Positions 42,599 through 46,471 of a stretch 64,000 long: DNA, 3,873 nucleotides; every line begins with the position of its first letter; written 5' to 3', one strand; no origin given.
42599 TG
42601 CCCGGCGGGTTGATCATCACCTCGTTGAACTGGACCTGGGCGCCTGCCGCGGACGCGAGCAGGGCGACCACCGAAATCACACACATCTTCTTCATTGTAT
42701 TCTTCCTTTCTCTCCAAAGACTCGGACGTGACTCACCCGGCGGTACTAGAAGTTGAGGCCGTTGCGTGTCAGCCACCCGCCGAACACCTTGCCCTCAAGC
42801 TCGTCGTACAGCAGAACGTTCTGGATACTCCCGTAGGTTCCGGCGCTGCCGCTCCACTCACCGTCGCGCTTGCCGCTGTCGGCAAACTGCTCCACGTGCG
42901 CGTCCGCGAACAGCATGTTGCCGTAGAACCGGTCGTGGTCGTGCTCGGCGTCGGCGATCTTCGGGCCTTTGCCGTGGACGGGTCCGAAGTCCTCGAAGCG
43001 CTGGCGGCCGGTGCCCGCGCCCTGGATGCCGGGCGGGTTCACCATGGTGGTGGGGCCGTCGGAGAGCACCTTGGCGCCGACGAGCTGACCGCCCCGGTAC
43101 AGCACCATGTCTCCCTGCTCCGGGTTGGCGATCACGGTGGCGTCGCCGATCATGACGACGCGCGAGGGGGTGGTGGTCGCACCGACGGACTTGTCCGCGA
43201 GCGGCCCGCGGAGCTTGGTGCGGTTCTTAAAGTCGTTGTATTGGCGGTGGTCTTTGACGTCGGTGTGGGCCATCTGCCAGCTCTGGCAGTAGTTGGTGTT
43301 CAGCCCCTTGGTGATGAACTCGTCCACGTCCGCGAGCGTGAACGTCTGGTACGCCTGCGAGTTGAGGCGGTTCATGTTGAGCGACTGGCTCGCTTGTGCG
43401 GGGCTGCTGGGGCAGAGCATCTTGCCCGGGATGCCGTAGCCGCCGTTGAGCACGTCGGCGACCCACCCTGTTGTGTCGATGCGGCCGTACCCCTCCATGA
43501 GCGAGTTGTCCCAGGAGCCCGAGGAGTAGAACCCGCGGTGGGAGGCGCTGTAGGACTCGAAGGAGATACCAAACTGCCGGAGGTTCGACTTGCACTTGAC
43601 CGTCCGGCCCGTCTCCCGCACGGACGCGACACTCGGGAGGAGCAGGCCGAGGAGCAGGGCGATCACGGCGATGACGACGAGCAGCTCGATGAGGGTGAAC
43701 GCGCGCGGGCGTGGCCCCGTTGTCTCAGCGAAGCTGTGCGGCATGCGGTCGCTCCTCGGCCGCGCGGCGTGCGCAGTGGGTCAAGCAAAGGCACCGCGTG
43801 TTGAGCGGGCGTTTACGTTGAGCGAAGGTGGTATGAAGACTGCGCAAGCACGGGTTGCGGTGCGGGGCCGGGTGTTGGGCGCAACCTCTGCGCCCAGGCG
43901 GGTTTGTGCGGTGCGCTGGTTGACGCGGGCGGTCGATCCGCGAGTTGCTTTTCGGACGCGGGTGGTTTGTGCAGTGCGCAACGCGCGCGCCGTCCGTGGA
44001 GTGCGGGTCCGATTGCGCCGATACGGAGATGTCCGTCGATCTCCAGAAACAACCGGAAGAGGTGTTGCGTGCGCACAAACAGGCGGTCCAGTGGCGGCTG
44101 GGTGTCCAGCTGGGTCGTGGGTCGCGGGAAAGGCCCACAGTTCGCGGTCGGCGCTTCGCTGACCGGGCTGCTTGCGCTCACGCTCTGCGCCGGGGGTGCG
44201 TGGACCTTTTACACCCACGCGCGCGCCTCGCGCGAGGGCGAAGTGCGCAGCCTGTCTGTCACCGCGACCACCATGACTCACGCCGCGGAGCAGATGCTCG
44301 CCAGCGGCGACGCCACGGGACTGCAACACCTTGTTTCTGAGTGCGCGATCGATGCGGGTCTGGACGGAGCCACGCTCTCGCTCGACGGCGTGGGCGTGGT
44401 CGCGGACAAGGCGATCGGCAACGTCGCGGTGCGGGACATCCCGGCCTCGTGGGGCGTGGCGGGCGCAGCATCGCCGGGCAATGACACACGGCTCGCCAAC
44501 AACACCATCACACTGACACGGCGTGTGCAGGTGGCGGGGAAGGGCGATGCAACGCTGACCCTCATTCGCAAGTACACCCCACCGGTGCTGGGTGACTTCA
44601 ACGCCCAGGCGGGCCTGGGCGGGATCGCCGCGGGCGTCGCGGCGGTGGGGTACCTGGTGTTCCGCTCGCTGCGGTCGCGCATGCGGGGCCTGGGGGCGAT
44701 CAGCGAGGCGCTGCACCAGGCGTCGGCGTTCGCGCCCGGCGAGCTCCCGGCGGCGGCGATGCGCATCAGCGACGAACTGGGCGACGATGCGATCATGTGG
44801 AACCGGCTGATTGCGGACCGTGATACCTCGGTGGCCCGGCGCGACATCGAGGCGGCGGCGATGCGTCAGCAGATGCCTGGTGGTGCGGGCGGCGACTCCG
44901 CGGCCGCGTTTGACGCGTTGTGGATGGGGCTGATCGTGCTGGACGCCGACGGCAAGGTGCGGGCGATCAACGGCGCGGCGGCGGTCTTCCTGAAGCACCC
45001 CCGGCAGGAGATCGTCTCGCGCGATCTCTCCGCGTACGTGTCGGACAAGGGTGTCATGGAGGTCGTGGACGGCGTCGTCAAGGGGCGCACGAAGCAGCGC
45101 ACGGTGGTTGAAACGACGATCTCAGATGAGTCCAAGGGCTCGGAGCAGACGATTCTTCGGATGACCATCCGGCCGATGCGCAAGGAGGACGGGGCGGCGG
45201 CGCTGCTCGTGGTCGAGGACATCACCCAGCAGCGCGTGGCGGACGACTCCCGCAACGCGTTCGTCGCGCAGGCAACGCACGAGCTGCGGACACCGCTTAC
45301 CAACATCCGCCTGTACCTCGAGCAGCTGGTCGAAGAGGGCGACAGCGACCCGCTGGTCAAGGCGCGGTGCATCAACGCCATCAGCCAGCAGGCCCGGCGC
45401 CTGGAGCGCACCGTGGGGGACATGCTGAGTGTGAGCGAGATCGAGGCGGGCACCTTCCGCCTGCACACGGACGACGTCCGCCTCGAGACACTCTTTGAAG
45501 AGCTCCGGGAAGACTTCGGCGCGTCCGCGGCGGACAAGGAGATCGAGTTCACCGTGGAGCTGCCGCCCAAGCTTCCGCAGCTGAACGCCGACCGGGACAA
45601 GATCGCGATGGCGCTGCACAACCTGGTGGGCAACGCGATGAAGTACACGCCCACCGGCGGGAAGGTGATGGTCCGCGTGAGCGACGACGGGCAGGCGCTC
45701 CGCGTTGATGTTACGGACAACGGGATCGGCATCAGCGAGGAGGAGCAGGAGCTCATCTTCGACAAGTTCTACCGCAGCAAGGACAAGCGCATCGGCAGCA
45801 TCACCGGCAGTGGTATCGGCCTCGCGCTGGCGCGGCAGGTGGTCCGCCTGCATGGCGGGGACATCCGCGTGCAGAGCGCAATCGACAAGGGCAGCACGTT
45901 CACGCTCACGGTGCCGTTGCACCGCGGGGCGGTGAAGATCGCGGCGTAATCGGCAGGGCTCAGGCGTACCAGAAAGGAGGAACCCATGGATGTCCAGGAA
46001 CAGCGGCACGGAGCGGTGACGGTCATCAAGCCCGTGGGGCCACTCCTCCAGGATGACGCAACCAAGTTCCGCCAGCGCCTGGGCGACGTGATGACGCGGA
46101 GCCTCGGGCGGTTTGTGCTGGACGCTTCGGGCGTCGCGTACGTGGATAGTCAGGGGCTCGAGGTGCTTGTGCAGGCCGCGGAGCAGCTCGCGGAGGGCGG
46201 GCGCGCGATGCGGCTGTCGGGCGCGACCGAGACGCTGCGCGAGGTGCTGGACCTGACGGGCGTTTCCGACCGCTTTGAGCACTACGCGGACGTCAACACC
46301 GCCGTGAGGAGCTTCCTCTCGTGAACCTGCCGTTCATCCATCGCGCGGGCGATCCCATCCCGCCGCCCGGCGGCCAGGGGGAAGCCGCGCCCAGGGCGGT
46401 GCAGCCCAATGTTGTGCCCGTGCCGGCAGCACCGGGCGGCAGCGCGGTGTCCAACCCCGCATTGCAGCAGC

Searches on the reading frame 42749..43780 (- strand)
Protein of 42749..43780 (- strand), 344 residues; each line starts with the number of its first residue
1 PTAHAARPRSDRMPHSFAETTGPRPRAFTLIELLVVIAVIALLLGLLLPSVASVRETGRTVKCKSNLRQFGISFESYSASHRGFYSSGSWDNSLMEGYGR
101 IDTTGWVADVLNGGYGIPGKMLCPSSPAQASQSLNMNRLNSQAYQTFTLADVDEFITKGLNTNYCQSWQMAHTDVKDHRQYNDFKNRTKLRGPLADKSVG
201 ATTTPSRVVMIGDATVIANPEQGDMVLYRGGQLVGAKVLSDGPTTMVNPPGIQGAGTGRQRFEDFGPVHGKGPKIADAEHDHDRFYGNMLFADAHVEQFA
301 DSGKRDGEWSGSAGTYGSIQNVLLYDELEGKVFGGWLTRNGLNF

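Call 51: search_protein_families(library=pfam, proteins=[window:42749-43780:-], max_evalue=0.001)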
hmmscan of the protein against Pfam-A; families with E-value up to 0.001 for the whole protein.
window:42749-43780:- (344 aa): 2 families
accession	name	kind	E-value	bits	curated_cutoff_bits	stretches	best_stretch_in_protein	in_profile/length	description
PF07963.17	N_methyl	-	6.8e-07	29.1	21.2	1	26-48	5-27/27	Prokaryotic N-terminal methylation motif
PF07596.16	SBP_bac_10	-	6.8e-05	23.5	23.3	1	53-89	2-38/268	Protein of unknown function (DUF1559)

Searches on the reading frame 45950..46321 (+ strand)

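Call 51: search_protein_families(library=pfam, proteins=[window:45950-46321:+], max_evalue=0.001)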
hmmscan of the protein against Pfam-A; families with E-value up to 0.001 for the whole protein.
window:45950-46321:+ (124 aa): 2 families
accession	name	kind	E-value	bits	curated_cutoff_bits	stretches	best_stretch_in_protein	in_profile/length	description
PF01740.26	STAS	-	3.6e-16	59.3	22.6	1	18-118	5-106/106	STAS domain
PF13466.11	STAS_2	-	7.8e-13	48.8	29.2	1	30-105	5-79/80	STAS domain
